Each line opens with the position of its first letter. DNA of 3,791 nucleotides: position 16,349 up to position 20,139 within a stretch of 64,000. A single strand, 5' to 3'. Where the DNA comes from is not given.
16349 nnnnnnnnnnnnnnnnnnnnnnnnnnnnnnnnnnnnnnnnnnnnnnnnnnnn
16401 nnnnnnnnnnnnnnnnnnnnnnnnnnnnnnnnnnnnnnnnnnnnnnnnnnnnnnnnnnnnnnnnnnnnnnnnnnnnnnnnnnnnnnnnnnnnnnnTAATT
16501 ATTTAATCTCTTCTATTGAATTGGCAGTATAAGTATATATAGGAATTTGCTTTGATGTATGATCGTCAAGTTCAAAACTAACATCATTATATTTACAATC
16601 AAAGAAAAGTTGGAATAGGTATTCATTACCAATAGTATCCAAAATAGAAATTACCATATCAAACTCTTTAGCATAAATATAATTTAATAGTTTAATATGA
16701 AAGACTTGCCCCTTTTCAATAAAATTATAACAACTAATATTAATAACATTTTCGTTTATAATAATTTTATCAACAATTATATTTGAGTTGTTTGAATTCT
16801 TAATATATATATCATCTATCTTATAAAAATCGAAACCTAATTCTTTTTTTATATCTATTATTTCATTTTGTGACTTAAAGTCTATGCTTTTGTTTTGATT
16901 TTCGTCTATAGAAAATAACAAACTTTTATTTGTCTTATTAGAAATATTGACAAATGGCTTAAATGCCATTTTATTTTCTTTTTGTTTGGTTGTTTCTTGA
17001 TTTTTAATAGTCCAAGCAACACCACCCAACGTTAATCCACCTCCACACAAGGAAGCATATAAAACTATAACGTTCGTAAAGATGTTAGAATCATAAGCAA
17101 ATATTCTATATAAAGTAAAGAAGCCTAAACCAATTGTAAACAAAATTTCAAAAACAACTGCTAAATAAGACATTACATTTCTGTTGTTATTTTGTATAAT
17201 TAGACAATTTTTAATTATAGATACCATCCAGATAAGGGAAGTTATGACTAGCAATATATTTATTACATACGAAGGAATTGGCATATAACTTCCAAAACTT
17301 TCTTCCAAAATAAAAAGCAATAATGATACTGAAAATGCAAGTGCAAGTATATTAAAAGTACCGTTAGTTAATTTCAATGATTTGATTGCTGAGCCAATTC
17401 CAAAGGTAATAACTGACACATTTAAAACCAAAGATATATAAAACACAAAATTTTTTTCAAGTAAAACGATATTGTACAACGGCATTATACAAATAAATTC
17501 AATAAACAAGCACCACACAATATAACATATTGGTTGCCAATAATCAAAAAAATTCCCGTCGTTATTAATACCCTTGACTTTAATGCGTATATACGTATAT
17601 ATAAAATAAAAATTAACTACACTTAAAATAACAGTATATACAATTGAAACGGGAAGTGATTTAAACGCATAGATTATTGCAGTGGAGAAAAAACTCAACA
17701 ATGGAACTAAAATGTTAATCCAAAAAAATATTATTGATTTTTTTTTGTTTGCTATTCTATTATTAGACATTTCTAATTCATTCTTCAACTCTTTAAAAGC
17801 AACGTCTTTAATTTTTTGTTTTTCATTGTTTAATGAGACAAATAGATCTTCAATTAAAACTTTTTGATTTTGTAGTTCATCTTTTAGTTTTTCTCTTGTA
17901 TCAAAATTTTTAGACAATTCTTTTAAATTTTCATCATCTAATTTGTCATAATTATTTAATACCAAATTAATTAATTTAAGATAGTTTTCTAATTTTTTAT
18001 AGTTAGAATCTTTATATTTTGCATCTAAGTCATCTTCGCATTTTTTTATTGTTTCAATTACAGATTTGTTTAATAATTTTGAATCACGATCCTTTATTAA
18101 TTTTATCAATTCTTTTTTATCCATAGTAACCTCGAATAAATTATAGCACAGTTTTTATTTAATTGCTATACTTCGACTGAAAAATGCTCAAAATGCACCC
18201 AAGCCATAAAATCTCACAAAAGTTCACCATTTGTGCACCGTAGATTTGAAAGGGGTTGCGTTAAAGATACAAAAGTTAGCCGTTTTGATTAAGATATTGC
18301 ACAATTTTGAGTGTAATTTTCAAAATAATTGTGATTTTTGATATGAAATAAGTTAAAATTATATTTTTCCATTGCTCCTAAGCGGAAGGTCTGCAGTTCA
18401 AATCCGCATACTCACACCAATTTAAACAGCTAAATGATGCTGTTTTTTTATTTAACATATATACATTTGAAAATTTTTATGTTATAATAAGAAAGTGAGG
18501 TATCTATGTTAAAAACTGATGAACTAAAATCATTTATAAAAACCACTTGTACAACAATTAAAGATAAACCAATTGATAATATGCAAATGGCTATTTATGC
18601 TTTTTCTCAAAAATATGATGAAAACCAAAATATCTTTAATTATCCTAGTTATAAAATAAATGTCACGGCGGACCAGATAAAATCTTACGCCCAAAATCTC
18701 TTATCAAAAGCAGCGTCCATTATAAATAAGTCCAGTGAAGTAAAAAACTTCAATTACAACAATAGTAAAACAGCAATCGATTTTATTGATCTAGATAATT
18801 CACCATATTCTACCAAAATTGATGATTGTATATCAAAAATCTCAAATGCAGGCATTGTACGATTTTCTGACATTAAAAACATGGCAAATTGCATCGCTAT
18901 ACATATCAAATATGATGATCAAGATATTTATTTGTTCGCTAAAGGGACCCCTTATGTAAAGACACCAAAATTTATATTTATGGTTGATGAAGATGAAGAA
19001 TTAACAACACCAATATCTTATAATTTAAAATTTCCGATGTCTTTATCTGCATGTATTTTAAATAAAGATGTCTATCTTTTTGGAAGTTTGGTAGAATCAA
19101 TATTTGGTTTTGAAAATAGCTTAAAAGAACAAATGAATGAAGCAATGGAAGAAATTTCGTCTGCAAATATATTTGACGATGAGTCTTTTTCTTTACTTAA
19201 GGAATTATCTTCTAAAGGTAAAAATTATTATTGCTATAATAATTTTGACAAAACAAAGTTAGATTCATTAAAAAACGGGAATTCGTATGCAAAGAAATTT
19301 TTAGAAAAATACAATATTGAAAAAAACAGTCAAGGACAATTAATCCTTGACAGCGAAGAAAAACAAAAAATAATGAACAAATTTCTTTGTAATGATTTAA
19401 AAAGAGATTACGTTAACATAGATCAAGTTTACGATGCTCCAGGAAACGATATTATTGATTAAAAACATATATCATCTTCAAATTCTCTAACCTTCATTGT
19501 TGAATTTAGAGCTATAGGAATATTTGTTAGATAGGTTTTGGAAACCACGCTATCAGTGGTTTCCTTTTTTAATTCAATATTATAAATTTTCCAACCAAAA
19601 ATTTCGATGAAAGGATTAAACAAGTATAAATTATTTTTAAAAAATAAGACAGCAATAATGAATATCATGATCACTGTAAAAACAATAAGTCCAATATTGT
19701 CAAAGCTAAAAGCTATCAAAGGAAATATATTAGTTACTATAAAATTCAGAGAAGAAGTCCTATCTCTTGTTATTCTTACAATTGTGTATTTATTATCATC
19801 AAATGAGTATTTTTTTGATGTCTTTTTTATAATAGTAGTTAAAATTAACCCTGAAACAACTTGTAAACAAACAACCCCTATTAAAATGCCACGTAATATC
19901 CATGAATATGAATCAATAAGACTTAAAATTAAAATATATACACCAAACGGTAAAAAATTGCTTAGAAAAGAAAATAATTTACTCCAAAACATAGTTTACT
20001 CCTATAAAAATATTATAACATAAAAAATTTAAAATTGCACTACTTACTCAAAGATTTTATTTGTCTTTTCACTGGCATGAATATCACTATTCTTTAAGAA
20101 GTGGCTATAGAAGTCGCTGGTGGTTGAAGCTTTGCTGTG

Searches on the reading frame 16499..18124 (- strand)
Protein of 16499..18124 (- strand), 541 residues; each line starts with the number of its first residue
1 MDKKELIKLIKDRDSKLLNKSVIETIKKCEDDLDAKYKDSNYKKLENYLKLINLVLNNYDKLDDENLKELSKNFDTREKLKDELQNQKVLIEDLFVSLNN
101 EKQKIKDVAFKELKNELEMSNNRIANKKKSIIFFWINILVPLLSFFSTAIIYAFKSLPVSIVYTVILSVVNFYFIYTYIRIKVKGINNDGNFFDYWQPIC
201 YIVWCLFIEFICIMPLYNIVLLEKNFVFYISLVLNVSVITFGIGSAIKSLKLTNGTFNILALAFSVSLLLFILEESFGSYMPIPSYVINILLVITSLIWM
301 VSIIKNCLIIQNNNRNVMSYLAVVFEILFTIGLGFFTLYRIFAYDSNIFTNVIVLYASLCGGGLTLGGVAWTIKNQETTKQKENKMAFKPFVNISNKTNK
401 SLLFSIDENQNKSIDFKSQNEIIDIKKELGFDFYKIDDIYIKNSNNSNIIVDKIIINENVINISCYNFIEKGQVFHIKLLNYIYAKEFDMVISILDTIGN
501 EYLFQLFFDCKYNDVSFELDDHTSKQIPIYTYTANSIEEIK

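Call 5: search_protein_families(library=padloc, proteins=[window:16499-18124:-], max_evalue=0.01)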
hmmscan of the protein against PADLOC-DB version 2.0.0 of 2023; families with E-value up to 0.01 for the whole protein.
window:16499-18124:- (541 aa): 0 families

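Call 6: search_protein_families(library=pfam, proteins=[window:16499-18124:-], max_evalue=0.01)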
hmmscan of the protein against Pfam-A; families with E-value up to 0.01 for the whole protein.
window:16499-18124:- (541 aa): 0 families

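Call 7: search_protein_families(library=ncbifam, proteins=[window:16499-18124:-], max_evalue=0.01)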
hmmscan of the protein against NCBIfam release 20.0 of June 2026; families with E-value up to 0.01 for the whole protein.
window:16499-18124:- (541 aa): 1 family
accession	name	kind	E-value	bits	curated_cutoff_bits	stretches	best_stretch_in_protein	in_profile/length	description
NF038219.1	IcmV_IVB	equivalog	0.00096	19.3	100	1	88-184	32-132/149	type IVB secretion system protein IcmV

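Call 78: search_protein_families(library=pfam, proteins=[window:16499-18121:-], max_evalue=1)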
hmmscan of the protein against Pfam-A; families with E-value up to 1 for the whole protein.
window:16499-18121:- (540 aa): 0 families

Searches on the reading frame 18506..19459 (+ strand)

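Call 78: search_protein_families(library=pfam, proteins=[window:18506-19459:+], max_evalue=1)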
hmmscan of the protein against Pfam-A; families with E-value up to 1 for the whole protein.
window:18506-19459:+ (318 aa): 2 families
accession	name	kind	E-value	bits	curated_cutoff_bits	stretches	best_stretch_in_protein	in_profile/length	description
PF16162.10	KwaB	-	9.8e-06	26.1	26.3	1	126-237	3-117/186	Kiwa protein KwaB-like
PF11148.14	DUF2922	-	0.0036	17.6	25.5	1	207-231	29-52/69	Protein of unknown function (DUF2922)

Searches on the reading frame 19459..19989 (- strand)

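Call 78: search_protein_families(library=pfam, proteins=[window:19459-19989:-], max_evalue=1)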
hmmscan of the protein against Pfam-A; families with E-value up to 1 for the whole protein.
window:19459-19989:- (176 aa): 1 family
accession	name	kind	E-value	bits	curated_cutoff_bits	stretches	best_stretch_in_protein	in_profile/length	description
PF01595.25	CNNM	-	0.004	17.3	28.4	1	21-114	42-99/181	Cyclin M transmembrane N-terminal domain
